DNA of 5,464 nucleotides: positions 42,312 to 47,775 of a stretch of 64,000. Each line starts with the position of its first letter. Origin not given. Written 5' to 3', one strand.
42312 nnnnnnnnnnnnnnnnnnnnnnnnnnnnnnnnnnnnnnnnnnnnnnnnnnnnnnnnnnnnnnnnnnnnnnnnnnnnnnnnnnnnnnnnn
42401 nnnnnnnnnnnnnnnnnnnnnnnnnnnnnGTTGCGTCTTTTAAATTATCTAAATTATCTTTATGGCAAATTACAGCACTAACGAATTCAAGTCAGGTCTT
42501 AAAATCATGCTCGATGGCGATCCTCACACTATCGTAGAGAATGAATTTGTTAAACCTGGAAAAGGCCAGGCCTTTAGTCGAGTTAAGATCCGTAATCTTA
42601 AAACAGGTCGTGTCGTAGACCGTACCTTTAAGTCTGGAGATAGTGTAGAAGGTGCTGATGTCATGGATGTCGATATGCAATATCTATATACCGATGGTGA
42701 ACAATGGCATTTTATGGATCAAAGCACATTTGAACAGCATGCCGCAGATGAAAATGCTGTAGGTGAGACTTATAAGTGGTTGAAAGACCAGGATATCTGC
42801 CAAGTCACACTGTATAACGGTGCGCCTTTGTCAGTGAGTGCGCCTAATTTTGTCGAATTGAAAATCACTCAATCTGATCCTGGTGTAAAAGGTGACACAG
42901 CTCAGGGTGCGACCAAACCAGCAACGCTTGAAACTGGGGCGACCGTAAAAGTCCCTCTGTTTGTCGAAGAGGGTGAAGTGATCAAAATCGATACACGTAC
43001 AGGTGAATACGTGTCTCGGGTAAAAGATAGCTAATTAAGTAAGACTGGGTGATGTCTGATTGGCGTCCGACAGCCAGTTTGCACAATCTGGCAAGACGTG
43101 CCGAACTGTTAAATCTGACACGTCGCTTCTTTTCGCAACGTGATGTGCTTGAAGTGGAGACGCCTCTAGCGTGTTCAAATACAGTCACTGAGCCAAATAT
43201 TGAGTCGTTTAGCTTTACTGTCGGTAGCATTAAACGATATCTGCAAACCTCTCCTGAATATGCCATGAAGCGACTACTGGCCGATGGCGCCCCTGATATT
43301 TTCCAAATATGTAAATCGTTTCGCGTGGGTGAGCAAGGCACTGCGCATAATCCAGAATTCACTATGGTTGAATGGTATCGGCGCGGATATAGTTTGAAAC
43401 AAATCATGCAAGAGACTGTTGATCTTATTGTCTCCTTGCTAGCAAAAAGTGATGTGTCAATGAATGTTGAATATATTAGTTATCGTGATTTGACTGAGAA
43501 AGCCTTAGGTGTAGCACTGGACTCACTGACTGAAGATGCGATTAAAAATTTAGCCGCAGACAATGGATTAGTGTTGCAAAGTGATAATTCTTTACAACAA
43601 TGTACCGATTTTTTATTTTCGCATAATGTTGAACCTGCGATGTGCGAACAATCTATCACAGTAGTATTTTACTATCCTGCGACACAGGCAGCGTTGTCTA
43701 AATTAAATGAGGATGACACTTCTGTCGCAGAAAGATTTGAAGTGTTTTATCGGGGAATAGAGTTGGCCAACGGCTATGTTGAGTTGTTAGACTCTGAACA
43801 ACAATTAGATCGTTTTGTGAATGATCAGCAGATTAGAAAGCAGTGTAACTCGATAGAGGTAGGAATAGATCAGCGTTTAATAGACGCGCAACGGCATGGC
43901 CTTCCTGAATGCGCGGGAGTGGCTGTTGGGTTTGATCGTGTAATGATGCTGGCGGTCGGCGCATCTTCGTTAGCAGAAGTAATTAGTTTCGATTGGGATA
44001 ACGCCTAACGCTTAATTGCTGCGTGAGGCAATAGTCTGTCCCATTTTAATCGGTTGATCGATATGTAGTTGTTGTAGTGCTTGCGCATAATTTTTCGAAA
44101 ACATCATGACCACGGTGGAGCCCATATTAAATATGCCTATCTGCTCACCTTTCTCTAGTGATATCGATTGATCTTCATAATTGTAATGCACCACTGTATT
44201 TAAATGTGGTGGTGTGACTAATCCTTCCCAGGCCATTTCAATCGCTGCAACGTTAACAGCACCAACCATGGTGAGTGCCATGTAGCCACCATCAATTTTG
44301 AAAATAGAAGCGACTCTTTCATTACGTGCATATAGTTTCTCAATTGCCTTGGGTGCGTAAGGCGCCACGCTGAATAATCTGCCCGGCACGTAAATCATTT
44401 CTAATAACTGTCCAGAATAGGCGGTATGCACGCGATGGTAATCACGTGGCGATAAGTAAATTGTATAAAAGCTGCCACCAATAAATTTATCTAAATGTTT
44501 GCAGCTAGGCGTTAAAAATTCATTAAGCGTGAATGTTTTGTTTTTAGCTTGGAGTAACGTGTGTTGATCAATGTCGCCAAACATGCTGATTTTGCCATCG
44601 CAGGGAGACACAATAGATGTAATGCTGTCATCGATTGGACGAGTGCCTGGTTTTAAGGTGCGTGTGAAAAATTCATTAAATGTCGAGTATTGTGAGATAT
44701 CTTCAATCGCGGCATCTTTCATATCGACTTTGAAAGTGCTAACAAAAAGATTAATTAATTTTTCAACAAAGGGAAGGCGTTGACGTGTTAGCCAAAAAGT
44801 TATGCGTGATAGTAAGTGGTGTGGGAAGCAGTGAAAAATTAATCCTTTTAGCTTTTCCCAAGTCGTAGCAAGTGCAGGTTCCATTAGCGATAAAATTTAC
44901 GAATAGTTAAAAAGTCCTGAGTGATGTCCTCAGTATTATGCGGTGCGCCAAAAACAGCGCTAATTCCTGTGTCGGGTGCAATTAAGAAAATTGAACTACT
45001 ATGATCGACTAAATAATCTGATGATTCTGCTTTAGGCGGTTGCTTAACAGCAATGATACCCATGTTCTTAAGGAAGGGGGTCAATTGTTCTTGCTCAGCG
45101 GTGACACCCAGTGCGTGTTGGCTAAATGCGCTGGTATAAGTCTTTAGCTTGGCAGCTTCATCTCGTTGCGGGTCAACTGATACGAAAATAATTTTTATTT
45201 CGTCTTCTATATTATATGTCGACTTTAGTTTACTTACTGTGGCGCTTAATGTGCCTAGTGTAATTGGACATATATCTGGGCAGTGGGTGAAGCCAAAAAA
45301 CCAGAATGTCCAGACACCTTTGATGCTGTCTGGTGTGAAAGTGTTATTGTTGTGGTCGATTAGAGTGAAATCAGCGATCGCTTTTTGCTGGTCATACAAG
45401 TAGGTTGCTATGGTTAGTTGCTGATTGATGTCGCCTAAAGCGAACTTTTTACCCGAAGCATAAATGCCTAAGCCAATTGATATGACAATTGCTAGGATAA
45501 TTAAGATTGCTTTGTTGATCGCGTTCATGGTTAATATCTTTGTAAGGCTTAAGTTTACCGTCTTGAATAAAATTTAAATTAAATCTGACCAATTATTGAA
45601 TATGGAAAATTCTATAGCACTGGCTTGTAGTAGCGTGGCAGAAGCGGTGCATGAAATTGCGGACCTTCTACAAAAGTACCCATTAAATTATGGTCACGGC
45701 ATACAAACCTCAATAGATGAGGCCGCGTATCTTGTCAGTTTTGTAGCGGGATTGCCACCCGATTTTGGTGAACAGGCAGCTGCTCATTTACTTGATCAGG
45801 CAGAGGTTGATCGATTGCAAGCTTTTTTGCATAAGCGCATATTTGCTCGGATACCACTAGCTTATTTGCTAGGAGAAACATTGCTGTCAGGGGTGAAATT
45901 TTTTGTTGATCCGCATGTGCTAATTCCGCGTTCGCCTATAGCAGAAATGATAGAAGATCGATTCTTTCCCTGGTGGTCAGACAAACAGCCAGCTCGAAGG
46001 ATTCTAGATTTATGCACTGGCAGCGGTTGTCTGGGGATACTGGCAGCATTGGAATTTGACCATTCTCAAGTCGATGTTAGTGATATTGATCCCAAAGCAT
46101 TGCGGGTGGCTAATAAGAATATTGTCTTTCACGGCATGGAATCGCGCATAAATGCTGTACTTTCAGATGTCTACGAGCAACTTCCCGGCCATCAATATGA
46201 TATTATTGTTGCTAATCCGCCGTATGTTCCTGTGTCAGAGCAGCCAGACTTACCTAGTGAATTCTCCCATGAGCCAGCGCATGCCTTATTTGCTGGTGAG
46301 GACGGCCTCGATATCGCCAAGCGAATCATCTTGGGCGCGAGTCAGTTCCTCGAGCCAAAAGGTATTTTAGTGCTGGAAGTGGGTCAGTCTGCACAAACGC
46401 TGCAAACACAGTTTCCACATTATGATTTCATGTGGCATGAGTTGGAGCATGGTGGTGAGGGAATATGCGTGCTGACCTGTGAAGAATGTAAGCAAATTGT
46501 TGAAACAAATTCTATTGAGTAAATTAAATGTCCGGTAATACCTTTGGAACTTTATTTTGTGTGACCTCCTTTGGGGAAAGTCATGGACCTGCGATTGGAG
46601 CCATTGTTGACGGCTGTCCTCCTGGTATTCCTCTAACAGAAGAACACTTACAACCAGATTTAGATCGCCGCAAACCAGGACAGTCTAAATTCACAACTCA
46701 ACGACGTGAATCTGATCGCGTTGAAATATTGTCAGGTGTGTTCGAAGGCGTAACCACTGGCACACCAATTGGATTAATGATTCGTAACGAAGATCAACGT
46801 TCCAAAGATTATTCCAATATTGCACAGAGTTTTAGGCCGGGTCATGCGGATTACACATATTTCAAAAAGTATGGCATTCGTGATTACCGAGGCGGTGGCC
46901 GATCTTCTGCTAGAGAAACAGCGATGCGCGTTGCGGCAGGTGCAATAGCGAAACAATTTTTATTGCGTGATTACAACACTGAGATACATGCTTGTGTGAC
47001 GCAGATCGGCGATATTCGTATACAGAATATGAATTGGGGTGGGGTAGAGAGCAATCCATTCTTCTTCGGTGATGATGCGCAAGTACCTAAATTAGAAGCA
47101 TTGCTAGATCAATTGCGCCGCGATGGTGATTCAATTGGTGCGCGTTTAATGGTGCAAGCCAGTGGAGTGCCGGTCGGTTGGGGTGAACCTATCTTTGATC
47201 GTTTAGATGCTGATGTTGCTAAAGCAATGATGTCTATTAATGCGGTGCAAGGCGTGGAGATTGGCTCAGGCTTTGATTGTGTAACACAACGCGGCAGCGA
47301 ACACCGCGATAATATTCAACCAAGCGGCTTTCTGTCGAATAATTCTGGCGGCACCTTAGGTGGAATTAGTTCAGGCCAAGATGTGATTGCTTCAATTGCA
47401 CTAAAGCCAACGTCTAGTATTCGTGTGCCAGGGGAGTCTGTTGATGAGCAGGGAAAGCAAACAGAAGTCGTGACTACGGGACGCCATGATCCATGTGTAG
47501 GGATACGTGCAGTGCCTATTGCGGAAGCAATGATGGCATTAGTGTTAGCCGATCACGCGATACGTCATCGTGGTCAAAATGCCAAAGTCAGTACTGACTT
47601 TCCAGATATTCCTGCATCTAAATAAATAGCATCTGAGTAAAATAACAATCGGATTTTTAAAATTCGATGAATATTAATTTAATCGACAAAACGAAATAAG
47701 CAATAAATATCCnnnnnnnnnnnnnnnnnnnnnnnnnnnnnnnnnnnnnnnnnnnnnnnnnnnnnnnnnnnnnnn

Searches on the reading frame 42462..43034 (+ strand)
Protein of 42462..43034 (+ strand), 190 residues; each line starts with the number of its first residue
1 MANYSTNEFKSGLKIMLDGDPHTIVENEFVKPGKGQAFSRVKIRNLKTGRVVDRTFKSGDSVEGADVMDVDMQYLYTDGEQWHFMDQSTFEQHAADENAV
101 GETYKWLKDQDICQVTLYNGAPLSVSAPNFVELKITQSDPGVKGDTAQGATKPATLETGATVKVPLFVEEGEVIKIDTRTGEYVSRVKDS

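Call 7: search_protein_families(library=ncbifam, proteins=[window:42462-43034:+], max_evalue=0.00001)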
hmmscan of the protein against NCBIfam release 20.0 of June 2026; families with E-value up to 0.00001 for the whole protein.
window:42462-43034:+ (190 aa): 6 families
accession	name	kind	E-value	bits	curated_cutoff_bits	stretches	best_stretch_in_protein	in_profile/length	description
NF001810.0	PRK00529.1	subfamily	2.6e-82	275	161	1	4-188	3-187/187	elongation factor P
TIGR00038.1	efp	equivalog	6.6e-81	270.4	185.8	1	4-187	1-184/184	elongation factor P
NF011175.0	PRK14578.1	equivalog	4.8e-42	143.5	301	1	4-186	2-186/187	elongation factor P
NF003392.1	PRK04542.1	equivalog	4.6e-37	127.7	216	1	7-186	4-186/187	elongation factor P-like protein EfpL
NF009090.0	PRK12426.1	equivalog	2e-33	115.6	226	1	9-187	7-185/185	elongation factor P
TIGR02178.1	yeiP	equivalog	2.1e-29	103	264.05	1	6-186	2-185/186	elongation factor P-like protein YeiP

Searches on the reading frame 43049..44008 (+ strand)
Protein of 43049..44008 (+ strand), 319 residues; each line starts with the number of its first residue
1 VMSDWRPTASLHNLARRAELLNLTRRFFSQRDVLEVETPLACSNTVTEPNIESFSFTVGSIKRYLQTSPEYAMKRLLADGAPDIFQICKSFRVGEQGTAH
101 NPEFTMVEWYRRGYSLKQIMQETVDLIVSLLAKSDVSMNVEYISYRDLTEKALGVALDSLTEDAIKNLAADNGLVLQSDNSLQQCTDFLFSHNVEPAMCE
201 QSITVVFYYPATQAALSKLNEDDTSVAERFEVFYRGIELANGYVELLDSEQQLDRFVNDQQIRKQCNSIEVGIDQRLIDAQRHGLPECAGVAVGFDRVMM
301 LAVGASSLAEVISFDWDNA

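Call 7: search_protein_families(library=ncbifam, proteins=[window:43049-44008:+], max_evalue=0.00001)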
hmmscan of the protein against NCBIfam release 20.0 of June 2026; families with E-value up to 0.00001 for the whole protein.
window:43049-44008:+ (319 aa): 13 families
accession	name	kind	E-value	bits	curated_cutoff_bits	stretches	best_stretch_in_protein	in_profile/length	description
TIGR00462.1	genX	equivalog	5.2e-104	347.9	286.9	1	15-314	2-304/304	EF-P lysine aminoacylase EpmA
NF006828.0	PRK09350.1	equivalog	5.5e-98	328.2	264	1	2-319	4-325/325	elongation factor P--(R)-beta-lysine ligase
TIGR00499.1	lysS_bact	equivalog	2.2e-50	171.7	427.6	1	12-314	170-489/496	lysine--tRNA ligase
NF001756.1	PRK00484.1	subfamily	6.7e-49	166.9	468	1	12-314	167-482/488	lysine--tRNA ligase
NF009101.0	PRK12445.1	subfamily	1.9e-30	105.9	1026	1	12-314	182-498/505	lysine--tRNA ligase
NF002821.0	PRK02983.1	equivalog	5e-29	100.9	742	1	10-314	774-1095/1102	bifunctional lysylphosphatidylglycerol synthetase/lysine--tRNA ligase LysX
TIGR00459.1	aspS_bact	equivalog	3.1e-19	68.8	373.85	2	166-314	411-554/586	aspartate--tRNA ligase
NF001750.0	PRK00476.1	equivalog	7.9e-17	60.8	443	1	202-314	449-557/590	aspartate--tRNA ligase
NF003483.0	PRK05159.1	equivalog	5.9e-16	58.4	353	1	14-317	137-432/438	aspartate--tRNA(Asn) ligase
TIGR00458.1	aspS_nondisc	equivalog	5.4e-14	52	368.4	1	17-317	136-422/428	aspartate--tRNA(Asn) ligase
NF009460.0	PRK12820.1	equivalog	8.6e-08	30.7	1379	0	5-108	164-268/723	bifunctional aspartyl-tRNA synthetase/aspartyl/glutamyl-tRNA amidotransferase subunit C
TIGR00457.1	asnS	equivalog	2.8e-07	29.7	342.6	1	17-314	139-446/455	asparagine--tRNA ligase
NF003037.0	PRK03932.1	equivalog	1.3e-06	27.7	414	1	17-314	136-442/451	asparagine--tRNA ligase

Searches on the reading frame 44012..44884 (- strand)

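Call 7: search_protein_families(library=ncbifam, proteins=[window:44012-44884:-], max_evalue=0.00001)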
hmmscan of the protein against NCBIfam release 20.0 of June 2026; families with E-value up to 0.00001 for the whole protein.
window:44012-44884:- (290 aa): 7 families
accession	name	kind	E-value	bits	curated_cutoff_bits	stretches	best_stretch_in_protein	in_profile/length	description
TIGR00163.1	PS_decarb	equivalog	2.3e-68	230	111.75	1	55-287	1-241/243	archaetidylserine decarboxylase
NF003038.0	PRK03934.1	equivalog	1.6e-54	184.6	285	1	26-287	8-265/267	phosphatidylserine decarboxylase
NF002853.0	PRK03140.1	equivalog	1.2e-47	162.5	307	2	40-218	31-207/262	phosphatidylserine decarboxylase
NF001941.0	PRK00723.1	equivalog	9.8e-46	156.4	371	1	22-219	42-236/297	phosphatidylserine decarboxylase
NF003685.0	PRK05305.2-5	equivalog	3.6e-09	36.2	183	0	52-207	20-132/198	phosphatidylserine decarboxylase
NF003678.0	PRK05305.1-2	equivalog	2.1e-07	30.5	225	0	78-117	54-93/218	phosphatidylserine decarboxylase family protein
TIGR00164.2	AS_decarb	equivalog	3.5e-07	29.7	230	1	78-289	40-211/215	archaetidylserine decarboxylase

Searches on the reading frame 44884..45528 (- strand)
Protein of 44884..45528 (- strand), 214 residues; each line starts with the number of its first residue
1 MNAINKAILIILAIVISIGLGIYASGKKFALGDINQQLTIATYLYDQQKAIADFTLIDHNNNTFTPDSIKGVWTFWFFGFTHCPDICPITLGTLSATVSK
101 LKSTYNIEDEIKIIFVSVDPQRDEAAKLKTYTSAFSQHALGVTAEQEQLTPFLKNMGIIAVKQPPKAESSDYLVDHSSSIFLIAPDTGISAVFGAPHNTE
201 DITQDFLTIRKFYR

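Call 7: search_protein_families(library=ncbifam, proteins=[window:44884-45528:-], max_evalue=0.00001)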
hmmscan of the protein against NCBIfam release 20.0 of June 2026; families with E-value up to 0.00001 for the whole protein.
window:44884-45528:- (214 aa): 0 families

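Call 16: search_protein_families(library=pfam, proteins=[window:44884-45528:-], max_evalue=0.1)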
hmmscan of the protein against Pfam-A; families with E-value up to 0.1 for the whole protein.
window:44884-45528:- (214 aa): 3 families
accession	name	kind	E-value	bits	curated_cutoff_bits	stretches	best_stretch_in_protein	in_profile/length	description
PF02630.20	SCO1-SenC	-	2.9e-36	124.8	22.8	1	52-187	2-132/134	SCO1/SenC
PF00578.27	AhpC-TSA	-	0.012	16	26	1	49-132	3-81/124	AhpC/TSA family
PF13905.12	Thioredoxin_8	-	0.038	14.8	27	1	77-135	7-57/94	Thioredoxin-like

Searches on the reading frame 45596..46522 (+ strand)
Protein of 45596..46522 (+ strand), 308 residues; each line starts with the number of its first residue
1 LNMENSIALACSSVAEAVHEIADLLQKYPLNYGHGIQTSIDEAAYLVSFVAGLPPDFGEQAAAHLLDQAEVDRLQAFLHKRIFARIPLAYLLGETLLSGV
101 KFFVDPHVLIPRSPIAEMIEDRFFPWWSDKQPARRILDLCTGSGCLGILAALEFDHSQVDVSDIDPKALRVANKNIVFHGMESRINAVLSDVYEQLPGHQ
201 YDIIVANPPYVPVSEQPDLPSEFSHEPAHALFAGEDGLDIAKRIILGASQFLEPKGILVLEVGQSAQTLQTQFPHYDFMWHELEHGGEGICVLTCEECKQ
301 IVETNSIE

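Call 26: search_protein_families(library=ncbifam, proteins=[window:45596-46522:+], max_evalue=0.00001)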
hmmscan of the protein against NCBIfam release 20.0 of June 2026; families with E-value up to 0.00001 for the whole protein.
window:45596-46522:+ (308 aa): 17 families
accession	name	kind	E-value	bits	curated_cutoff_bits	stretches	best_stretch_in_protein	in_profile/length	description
TIGR03533.1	L3_gln_methyl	equivalog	7.2e-93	311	229.7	1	25-294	15-283/284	50S ribosomal protein L3 N(5)-glutamine methyltransferase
TIGR00536.1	hemK_fam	subfamily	2.7e-62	210.4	115.5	1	37-287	21-269/286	HemK family protein methyltransferase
TIGR03534.1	RF_mod_PrmC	equivalog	4.1e-53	180.4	199.1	1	61-267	20-224/253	peptide chain release factor N(5)-glutamine methyltransferase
TIGR03704.1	PrmC_rel_meth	equivalog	6.6e-35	120.7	248.8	1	57-268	12-222/251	putative protein N(5)-glutamine methyltransferase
NF002421.0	PRK01544.1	equivalog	6.8e-33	114.2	567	1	133-269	139-276/524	bifunctional peptide chain release factor N(5)-glutamine methyltransferase PrmC/tRNA (guanosine(46)-N7)-methyltransferase TrmB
NF011529.0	PRK14968.1-3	equivalog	5.9e-18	65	162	1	133-260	35-154/198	putative methyltransferase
NF011530.0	PRK14968.1-4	equivalog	1.1e-11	44.4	243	1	131-262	38-157/202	putative methyltransferase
NF011527.0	PRK14968.1-1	equivalog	2.4e-11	43.7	242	1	130-262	32-151/192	putative methyltransferase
TIGR00537.1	hemK_rel_arch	hypoth_equivalog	3.9e-11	43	87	1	133-260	20-138/179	HemK2/MTQ2 family protein methyltransferase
NF047853.1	tRm6a37MtseTrmN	equivalog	2.6e-10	40.5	350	1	127-212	38-126/244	tRNA(1)(Val) (adenine(37)-N(6))-methyltransferase TrmN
NF001784.0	PRK00517.2-1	equivalog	2.3e-07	30.6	244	1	131-207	150-228/290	50S ribosomal protein L11 methyltransferase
NF007023.0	PRK09489.1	equivalog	2.3e-07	30.3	295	1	135-210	199-271/342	16S rRNA (guanine(1207)-N(2))-methyltransferase RsmC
TIGR00406.1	prmA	equivalog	3.2e-07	30.1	183.15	1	131-207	158-232/288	50S ribosomal protein L11 methyltransferase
NF001790.0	PRK00517.3-3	equivalog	6.1e-07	29.1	269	1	130-207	120-198/262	50S ribosomal protein L11 methyltransferase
TIGR00095.1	TIGR00095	equivalog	2.7e-06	27.2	117.5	1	114-210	34-134/194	16S rRNA (guanine(966)-N(2))-methyltransferase RsmD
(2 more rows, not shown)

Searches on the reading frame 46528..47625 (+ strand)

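Call 26: search_protein_families(library=ncbifam, proteins=[window:46528-47625:+], max_evalue=0.00001)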
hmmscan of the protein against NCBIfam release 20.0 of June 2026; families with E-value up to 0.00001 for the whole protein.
window:46528-47625:+ (365 aa): 3 families
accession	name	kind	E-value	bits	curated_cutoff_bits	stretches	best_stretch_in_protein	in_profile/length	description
NF003793.1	PRK05382.1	equivalog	8e-146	485.2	321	1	12-346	2-344/344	chorismate synthase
TIGR00033.1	aroC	equivalog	1.6e-137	458.2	212.2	1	11-350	2-350/351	chorismate synthase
NF009113.0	PRK12463.1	equivalog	3.9e-54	184.1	799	1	15-350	6-370/390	chorismate synthase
